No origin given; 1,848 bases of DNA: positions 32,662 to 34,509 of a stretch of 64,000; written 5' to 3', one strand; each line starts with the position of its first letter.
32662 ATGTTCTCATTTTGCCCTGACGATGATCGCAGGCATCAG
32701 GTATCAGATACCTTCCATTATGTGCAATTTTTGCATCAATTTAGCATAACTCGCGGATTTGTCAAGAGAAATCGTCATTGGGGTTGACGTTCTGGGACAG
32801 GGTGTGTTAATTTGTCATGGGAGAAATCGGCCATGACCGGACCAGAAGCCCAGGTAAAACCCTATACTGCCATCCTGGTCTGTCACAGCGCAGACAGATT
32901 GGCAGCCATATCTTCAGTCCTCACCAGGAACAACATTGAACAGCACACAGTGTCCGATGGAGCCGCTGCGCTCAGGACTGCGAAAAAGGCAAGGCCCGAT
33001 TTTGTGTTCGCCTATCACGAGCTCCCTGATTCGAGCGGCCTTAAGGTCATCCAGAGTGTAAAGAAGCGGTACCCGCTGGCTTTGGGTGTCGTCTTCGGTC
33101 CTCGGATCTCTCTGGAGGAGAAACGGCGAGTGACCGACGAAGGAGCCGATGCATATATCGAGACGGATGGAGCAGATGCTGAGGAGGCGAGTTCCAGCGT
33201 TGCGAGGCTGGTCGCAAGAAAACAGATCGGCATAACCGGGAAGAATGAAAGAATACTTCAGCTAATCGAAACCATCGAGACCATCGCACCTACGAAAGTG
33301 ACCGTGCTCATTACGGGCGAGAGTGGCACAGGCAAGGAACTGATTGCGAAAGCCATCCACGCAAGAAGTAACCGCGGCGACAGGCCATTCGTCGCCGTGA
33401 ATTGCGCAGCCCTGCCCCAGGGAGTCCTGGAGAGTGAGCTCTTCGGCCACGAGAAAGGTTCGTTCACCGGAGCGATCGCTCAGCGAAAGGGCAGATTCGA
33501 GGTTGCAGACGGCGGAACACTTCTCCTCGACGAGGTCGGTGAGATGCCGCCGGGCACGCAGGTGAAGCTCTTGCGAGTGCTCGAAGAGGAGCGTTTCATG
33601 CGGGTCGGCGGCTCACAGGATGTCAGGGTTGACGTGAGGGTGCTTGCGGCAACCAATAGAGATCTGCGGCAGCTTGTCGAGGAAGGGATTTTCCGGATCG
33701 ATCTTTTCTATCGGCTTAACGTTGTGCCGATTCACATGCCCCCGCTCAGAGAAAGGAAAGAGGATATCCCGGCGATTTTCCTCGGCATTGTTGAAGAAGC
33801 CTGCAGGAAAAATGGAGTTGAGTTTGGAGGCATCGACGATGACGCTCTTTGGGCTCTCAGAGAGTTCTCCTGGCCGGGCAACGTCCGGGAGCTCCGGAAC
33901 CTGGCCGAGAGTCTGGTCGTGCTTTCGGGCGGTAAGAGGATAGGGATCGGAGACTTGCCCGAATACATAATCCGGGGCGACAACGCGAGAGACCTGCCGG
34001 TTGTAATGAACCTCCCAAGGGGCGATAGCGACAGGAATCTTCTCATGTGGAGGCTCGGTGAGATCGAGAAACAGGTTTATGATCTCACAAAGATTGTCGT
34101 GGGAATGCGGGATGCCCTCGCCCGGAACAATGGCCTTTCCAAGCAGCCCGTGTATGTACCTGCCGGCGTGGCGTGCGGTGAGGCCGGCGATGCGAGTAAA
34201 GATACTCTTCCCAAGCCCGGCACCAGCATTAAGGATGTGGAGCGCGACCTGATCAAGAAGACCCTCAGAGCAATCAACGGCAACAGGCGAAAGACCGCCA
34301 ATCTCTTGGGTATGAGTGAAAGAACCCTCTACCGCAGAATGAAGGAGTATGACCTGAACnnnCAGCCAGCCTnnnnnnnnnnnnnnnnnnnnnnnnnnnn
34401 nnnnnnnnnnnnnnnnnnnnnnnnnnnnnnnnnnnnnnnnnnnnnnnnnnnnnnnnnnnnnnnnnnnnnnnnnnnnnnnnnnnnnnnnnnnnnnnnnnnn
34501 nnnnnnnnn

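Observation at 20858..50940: Five secreted proteins share an ~85-aa C-terminal T9SS-type sorting domain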

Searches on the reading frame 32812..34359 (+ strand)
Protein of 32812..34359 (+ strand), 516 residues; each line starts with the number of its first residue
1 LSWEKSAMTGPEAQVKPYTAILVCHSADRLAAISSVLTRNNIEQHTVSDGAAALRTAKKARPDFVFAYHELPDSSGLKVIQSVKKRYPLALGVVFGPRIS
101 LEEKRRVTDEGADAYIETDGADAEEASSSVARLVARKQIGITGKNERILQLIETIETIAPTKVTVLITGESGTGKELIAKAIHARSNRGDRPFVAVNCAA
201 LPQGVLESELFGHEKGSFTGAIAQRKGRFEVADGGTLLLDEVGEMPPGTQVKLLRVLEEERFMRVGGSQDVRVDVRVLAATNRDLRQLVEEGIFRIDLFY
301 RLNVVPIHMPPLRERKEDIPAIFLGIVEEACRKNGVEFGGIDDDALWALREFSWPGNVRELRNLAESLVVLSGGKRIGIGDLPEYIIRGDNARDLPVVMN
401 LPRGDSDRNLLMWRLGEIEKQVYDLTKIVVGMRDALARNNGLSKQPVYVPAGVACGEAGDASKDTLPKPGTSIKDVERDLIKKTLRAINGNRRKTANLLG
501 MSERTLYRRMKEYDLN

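Call 8: search_protein_families(library=pfam, proteins=[window:32812-34359:+], max_evalue=0.01)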
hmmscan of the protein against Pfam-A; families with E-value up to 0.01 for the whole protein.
window:32812-34359:+ (516 aa): 11 families
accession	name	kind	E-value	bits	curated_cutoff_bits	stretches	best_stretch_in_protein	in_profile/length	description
PF00158.32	Sigma54_activat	-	7.7e-71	237.6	20.2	1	141-308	1-168/168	Sigma-54 interaction domain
PF14532.12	Sigma54_activ_2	-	3.1e-21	76.5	25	1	143-312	2-138/138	Sigma-54 interaction domain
PF25601.1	AAA_lid_14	-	5.5e-20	71.4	27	1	313-391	1-79/87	AAA+ ATPase lid domain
PF02954.25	HTH_8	-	2.3e-14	53.3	22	1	473-513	2-42/42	Bacterial regulatory protein, Fis family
PF07728.20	AAA_5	-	4.7e-09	36.8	22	1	165-283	2-123/139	AAA domain (dynein-related subfamily)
PF00072.30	Response_reg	-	1.1e-06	29.1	30.2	1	30-117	11-98/111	Response regulator receiver domain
PF18024.7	HTH_50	-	3.6e-05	23.8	27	1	473-516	8-50/50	Helix-turn-helix domain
PF00004.35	AAA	-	7.4e-05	23.6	21.2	1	165-297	1-121/131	ATPase family associated with various cellular activities (AAA)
PF07724.20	AAA_2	-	0.00048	20.7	27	1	162-267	3-109/166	AAA domain (Cdc48 subfamily)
PF07726.17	AAA_3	-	0.0024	18.2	27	1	165-282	2-111/131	ATPase family associated with various cellular activities (AAA)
PF00493.29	MCM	-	0.0052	16.4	23.3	1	161-282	56-172/224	MCM P-loop domain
